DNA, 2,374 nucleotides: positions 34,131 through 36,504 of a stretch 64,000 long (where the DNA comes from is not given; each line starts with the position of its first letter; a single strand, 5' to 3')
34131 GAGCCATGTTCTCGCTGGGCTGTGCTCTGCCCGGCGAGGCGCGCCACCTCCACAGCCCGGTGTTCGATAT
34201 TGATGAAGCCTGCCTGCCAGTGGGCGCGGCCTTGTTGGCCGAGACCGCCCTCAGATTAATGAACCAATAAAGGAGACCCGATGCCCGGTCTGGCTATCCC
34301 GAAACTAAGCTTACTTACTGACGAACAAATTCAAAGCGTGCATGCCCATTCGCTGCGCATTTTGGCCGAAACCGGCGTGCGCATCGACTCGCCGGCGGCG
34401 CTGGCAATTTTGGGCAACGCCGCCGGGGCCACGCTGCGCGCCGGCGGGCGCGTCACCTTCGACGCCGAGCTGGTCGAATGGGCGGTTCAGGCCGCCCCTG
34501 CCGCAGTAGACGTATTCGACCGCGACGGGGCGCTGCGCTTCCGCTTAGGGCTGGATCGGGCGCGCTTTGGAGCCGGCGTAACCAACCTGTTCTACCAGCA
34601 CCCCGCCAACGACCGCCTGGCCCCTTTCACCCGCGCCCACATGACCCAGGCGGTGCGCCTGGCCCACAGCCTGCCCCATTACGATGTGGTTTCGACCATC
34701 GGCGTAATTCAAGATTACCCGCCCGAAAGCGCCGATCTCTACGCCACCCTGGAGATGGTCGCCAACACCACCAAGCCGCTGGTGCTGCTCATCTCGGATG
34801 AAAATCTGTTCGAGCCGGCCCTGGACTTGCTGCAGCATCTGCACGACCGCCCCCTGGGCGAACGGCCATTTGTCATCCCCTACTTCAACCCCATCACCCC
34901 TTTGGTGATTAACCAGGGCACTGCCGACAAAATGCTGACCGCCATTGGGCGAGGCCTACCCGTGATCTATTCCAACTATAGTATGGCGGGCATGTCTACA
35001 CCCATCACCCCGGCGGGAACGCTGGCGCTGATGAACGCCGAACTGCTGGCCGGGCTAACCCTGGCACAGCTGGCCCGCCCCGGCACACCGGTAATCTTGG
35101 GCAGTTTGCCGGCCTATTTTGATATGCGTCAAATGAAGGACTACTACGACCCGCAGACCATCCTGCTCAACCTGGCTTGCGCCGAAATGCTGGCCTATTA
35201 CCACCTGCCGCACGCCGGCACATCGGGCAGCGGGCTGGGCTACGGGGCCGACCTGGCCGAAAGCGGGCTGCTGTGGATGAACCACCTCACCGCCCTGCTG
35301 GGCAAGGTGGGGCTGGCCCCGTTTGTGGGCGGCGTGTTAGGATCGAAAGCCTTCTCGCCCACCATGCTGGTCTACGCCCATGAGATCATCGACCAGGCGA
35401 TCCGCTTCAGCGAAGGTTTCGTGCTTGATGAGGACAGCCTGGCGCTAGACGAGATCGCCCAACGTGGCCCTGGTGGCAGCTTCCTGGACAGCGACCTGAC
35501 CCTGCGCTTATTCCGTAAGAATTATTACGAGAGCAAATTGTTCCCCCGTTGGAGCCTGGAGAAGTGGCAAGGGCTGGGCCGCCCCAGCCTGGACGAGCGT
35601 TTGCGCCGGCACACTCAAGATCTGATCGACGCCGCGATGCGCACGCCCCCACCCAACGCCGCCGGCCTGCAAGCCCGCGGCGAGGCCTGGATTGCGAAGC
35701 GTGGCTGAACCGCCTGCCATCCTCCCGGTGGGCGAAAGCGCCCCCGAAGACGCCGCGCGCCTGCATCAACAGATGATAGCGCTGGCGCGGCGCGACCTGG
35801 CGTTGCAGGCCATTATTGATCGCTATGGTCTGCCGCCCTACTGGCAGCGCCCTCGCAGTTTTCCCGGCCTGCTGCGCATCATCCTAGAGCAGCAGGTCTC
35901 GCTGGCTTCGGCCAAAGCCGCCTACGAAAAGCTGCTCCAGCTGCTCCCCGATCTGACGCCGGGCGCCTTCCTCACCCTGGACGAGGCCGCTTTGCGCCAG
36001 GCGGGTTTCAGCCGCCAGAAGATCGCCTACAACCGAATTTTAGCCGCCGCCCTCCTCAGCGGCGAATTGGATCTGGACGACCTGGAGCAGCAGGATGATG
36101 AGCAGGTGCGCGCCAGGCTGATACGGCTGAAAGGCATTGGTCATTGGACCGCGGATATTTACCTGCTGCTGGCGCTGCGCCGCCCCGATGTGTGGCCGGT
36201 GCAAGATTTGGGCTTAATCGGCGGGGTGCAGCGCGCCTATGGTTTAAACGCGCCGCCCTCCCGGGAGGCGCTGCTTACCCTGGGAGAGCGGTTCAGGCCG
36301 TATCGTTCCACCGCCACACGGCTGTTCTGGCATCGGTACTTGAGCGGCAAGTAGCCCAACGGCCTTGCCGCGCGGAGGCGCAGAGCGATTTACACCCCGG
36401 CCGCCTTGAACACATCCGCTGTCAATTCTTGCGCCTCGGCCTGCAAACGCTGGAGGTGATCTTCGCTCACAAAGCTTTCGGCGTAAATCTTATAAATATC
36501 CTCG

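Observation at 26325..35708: Corrinoid demethylation operon with three divergent non-Pyl MttB paralogues interleaved with two peptidases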

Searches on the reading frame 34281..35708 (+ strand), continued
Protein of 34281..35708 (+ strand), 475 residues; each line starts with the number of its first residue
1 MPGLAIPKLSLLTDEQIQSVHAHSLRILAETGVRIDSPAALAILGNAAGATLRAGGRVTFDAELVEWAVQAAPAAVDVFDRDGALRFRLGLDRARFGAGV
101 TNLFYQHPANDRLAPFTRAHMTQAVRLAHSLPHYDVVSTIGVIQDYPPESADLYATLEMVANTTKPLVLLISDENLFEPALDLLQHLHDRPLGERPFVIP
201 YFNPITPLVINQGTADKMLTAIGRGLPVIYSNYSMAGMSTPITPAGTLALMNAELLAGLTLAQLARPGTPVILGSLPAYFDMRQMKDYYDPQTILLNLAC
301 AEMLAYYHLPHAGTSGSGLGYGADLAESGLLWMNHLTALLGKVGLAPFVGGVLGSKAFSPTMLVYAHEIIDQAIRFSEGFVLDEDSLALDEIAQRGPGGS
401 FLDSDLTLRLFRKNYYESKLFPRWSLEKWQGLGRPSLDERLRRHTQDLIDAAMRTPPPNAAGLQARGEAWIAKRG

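Call 21: find_related_loci(query=A1, collection=genome_contigs, flank=10000)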
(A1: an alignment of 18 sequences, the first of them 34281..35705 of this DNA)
Query A1 (475 aa) in genome_contigs; peptide patterns used: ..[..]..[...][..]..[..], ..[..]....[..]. (x = any residue, [..] = any of these).
584 stretches matched a pattern; 486 encode a relative of the query (tblastn E <= 1e-3); the best 80 are kept; 80 distinct loci.
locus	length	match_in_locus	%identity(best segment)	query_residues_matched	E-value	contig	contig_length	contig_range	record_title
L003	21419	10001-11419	69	1-473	0e+0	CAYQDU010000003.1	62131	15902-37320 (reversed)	MAG TPA_asm: uncultured Anaerolinea sp. isolate binchicken_co20_395 genome assembly, contig: NODE_1179_length_62131_cov_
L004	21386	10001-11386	67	7-471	0e+0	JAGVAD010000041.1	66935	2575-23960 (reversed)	MAG: Anaerolineales bacterium isolate DeMMO6_43 c_000000045677, whole genome shotgun sequence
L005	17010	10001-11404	66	1-471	0e+0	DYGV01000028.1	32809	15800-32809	MAG TPA_asm: Anaerolinea thermophila isolate BE2012_54_8 Afr_mines_BE2012_675_length_32809_cov_3_152836, whole genome sh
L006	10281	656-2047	58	7-473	0e+0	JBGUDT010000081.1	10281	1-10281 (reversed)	MAG: Anaerolineales bacterium isolate 11D-03 NODE_81_length_10281_cov_4.845551, whole genome shotgun sequence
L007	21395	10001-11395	61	5-472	0e+0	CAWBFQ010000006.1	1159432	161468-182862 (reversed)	MAG: uncultured Chloroflexia bacterium isolate MFD04716.bin.2.296 genome assembly, contig: contig_26596, whole genome sh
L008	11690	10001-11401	63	4-473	0e+0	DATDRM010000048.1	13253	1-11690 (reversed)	MAG TPA_asm: Anaerolineales bacterium isolate SMAG_U7977 k141_3446370, whole genome shotgun sequence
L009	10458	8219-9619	63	4-473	0e+0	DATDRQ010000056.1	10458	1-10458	MAG TPA_asm: Anaerolineales bacterium isolate SMAG_U7981 k141_811566, whole genome shotgun sequence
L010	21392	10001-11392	61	7-473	0e+0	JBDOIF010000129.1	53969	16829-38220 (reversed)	MAG: Anaerolineae bacterium isolate TC202112_Ori_Bins009 k147_381133, whole genome shotgun sequence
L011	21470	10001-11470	59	7-474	0e+0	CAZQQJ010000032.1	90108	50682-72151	MAG TPA_asm: uncultured Anaerolinea sp. isolate SRP278314_co2_69 genome assembly, contig: NODE_415_length_90108_cov_39.0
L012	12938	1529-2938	60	4-475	0e+0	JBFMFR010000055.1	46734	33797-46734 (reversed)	MAG: Chloroflexota bacterium isolate MAG276 MAG276_55, whole genome shotgun sequence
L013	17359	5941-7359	59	5-475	0e+0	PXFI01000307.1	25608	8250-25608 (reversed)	MAG: Gemmatimonadetes bacterium isolate T3Sed10_83R1m T3-Sed10-C3018, whole genome shotgun sequence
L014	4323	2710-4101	62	5-471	0e+0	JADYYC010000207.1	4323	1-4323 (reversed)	MAG: Anaerolineales bacterium isolate SJ511 c_000000498628, whole genome shotgun sequence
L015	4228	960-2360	58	7-471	0e+0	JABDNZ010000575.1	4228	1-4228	MAG: Gemmatimonadetes bacterium isolate Site_A17 k127_664299, whole genome shotgun sequence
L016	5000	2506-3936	57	1-475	0e+0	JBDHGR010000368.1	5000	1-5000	MAG: Gemmatimonadota bacterium isolate M8-58_Bin_476 M8-58_Bin_476_scaffold_117306, whole genome shotgun sequence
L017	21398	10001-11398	61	7-475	1e-178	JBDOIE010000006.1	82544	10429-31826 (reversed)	MAG: Chloroflexia bacterium isolate TC202112_Ori_Bins012 k147_336893, whole genome shotgun sequence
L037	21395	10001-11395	61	7-474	2e-170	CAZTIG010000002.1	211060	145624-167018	MAG TPA_asm: uncultured Chloroflexia bacterium isolate binchicken_co26_208 genome assembly, contig: NODE_44_length_21106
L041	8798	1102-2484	56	7-471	5e-170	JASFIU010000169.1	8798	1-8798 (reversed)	MAG: Desulfobacterales bacterium isolate D0608S20remetaG_Bin_248 D0608S20remetaG_FD_scaffold_2234_c1, whole genome shotg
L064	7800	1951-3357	56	3-474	3e-166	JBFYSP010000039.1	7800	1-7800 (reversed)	MAG: Anaerolineae bacterium isolate PPR_0243 PPR_0243_bin.14.fa_k121_2428590, whole genome shotgun sequence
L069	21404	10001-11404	56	5-475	2e-165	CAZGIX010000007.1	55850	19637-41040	MAG TPA_asm: uncultured Anaerolineaceae bacterium isolate binchicken_co259_18 genome assembly, contig: NODE_156_length_5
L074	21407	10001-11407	56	3-474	1e-164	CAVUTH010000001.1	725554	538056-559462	MAG: uncultured Chloroflexia bacterium isolate MFD03899.bin.2.126 genome assembly, contig: contig_13967, whole genome sh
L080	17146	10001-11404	57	2-473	2e-164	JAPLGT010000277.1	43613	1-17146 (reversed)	MAG: Chloroflexota bacterium isolate LacPavin_0818_WC45_MAG_50_14 LacPavin_0818_WC45_scaffold_500763, whole genome shotg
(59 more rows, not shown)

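Call 43: search_protein_families(library=pfam, proteins=[L037:8443-9654:+, L017:14238-15449:-, L074:7105-8691:-, L064:641-1831:-, L005:3-845:+, L080:1-1461:+, L069:8764-9693:-, L041:2632-3855:-, L004:7364-8779:+, L005:3731-5173:+], max_evalue=0.00001)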
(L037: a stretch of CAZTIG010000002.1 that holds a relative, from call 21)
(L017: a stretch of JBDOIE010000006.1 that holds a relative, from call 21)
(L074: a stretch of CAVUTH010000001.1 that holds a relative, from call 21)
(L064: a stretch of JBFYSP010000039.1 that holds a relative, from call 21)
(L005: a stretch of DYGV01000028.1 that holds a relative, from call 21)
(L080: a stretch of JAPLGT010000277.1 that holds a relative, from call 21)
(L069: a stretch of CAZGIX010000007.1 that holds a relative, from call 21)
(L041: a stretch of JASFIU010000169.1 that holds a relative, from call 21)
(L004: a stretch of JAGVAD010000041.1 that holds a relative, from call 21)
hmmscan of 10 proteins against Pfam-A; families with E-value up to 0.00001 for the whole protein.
L037:8443-9654:+ (403 aa): 1 family
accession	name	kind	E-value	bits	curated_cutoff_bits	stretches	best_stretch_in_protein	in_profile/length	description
PF03417.21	AAT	-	1.3e-19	71.3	23.2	1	137-355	5-223/225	Acyl-coenzyme A:6-aminopenicillanic acid acyl-transferase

L017:14238-15449:- (403 aa): 2 families
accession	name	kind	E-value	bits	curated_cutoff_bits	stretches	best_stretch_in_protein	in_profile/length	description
PF16653.10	Sacchrp_dh_C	-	2.8e-33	116.6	31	1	152-395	4-265/265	Saccharopine dehydrogenase C-terminal domain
PF03435.24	Sacchrp_dh_NADP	-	1.5e-14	54.9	25.1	1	22-145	3-129/129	Saccharopine dehydrogenase NADP binding domain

L074:7105-8691:- (528 aa): 7 families
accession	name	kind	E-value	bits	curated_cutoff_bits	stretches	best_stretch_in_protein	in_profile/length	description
PF01593.30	Amino_oxidase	-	1.1e-20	74.8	19.8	1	17-522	3-442/443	Flavin containing amine oxidoreductase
PF01266.30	DAO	-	3.8e-12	46.8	27.9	0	7-43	1-38/353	FAD dependent oxidoreductase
PF13450.12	NAD_binding_8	-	3.2e-11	43.8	21.9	1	10-62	1-49/68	NAD(P)-binding Rossmann-like domain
PF00890.30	FAD_binding_2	-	2e-08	34.3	20.4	0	7-44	1-38/414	FAD binding domain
PF07992.20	Pyr_redox_2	-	7.8e-07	29.2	26.1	0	6-50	1-46/291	Pyridine nucleotide-disulphide oxidoreductase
PF12831.13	FAD_oxidored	-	1.3e-06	28.5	27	1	7-73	1-68/416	FAD dependent oxidoreductase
PF03486.20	HI0933_like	-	3.3e-06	27.2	50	0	7-41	2-36/244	HI0933-like protein Rossmann domain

L064:641-1831:- (396 aa): 2 families
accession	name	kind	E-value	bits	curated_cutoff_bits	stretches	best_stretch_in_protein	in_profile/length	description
PF01571.26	GCV_T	-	1.4e-59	201.9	25.6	1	19-267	11-255/255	Aminomethyltransferase folate-binding domain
PF08669.17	GCV_T_C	-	9.4e-14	51.5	25.9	1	322-389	16-79/80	Glycine cleavage T-protein C-terminal barrel domain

L005:3-845:+ (280 aa): 4 families
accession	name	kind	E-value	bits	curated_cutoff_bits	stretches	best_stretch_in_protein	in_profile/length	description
PF13416.11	SBP_bac_8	-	9.4e-30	104.8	27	1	19-234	52-267/279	Bacterial extracellular solute-binding protein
PF13343.11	SBP_bac_6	-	4.2e-22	79.2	24.6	1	15-232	19-224/245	Bacterial extracellular solute-binding protein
PF01547.30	SBP_bac_1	-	1.6e-12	48.5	26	1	8-217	52-307/307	Bacterial extracellular solute-binding protein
PF13531.11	SBP_bac_11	-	5.4e-06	26.8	25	0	66-225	83-226/227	Bacterial extracellular solute-binding protein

L080:1-1461:+ (486 aa): 1 family
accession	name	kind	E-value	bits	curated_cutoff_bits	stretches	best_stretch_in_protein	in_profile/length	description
PF00496.27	SBP_bac_5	-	1.3e-71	242.1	32.4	1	25-392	11-358/368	Bacterial extracellular solute-binding proteins, family 5 Middle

L069:8764-9693:- (309 aa): 1 family
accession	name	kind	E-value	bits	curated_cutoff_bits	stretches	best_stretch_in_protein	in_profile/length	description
PF00497.25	SBP_bac_3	-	1.9e-24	86.3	26.4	1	76-291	19-131/132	Bacterial extracellular solute-binding proteins, family 3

L041:2632-3855:- (407 aa): 3 families
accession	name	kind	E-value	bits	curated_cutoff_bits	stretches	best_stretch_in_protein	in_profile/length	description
PF13458.12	Peripla_BP_6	-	1.4e-36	127.3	31.7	1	26-378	1-339/343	Periplasmic binding protein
PF13433.12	Peripla_BP_5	-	4.3e-20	72.6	27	2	170-362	133-324/363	Periplasmic binding protein domain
PF01094.35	ANF_receptor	-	4.5e-09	36.2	25.4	1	50-332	6-294/353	Receptor family ligand binding region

L004:7364-8779:+ (471 aa): 1 family
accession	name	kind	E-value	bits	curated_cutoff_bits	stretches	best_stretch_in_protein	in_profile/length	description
PF06253.16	MTTB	-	7.7e-73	245.6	25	1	4-459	31-490/500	Trimethylamine methyltransferase (MTTB)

L005:3731-5173:+ (480 aa): 1 family
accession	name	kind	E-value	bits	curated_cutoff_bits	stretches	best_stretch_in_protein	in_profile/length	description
PF06253.16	MTTB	-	4e-86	289.5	25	1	6-476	25-498/500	Trimethylamine methyltransferase (MTTB)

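Call 66: search_protein_families(library=ncbifam, proteins=[L037:8443-9654:+, L004:7364-8779:+], max_evalue=1e-10)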
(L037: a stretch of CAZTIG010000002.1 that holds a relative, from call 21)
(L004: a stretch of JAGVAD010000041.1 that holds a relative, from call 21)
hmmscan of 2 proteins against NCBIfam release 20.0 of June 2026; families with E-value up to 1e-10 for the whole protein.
L037:8443-9654:+ (403 aa): 1 family
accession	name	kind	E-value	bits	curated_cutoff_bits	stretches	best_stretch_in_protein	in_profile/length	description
NF040521.1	C45_proenzyme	subfamily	4.9e-56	190.4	85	1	13-347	2-312/313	C45 family autoproteolytic acyltransferase/hydrolase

L004:7364-8779:+ (471 aa): 1 family
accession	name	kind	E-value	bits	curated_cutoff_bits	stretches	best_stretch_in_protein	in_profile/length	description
TIGR02369.2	trimeth_pyl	equivalog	2.6e-101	339.5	525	1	3-464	2-468/469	[trimethylamine--corrinoid protein] Co-methyltransferase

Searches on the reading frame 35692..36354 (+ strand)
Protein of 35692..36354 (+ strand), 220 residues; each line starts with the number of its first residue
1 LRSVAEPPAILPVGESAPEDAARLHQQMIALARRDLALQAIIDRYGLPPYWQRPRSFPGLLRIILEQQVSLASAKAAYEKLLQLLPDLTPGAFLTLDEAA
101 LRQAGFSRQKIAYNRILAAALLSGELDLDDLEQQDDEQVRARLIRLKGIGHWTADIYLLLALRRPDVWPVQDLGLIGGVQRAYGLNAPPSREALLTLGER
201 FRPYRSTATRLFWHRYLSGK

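Call 3: search_protein_families(library=pfam, proteins=[window:35692-36354:+])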
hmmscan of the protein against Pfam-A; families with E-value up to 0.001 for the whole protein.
window:35692-36354:+ (220 aa): 1 family
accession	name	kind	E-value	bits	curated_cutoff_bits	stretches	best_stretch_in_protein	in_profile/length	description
PF00730.31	HhH-GPD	-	1.9e-14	54.4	26.2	1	62-199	2-104/108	HhH-GPD superfamily base excision DNA repair protein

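Call 15: search_protein_families(library=ncbifam, proteins=[window:35692-36354:+], max_evalue=0.00001)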
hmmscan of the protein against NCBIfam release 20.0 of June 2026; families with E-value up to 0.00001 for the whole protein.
window:35692-36354:+ (220 aa): 0 families
